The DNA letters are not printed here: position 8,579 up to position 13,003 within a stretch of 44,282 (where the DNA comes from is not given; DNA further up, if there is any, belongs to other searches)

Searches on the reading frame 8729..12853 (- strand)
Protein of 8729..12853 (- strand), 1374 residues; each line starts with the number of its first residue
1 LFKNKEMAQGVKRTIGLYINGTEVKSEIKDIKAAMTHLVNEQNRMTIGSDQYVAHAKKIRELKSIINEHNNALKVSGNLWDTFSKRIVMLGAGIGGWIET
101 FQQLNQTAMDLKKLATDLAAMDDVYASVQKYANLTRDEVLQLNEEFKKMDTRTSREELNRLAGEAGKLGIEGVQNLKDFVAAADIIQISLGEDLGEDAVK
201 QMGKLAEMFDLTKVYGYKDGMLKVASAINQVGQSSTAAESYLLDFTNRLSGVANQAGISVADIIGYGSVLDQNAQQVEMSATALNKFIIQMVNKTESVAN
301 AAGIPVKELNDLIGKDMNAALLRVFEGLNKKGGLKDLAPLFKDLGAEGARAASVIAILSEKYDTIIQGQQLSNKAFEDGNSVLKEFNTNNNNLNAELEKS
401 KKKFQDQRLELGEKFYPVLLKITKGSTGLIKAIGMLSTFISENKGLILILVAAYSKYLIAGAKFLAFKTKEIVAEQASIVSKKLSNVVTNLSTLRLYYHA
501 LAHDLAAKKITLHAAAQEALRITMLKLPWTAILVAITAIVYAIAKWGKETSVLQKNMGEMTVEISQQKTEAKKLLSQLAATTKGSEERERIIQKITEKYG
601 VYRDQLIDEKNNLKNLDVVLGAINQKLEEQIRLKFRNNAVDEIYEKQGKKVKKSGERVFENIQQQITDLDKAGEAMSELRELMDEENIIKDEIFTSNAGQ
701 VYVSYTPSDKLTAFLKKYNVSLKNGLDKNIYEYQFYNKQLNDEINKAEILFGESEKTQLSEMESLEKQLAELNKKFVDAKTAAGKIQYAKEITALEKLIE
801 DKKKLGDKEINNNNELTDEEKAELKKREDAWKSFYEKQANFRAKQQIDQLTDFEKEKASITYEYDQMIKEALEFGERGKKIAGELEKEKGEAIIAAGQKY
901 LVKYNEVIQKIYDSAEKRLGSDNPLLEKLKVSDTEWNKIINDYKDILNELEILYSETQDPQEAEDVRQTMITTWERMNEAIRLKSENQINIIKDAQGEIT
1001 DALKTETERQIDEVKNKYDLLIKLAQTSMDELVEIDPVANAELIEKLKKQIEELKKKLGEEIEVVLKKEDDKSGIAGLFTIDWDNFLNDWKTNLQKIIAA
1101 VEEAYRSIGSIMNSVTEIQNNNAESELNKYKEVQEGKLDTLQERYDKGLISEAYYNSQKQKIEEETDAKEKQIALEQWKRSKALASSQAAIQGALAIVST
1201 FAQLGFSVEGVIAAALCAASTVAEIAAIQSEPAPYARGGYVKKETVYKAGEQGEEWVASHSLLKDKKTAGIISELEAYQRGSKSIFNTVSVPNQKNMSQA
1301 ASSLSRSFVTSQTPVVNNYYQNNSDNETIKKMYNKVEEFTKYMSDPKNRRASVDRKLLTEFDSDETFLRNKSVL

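Call 73: search_protein_families(library=pfam, proteins=[window:8729-12853:-], max_evalue=0.001)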
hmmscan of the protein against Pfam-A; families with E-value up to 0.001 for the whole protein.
window:8729-12853:- (1374 aa): 1 family
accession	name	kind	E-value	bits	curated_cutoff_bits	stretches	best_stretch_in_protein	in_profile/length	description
PF10145.14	PhageMin_Tail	-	1e-17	65.1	33.2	1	144-331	2-187/201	Phage-related minor tail protein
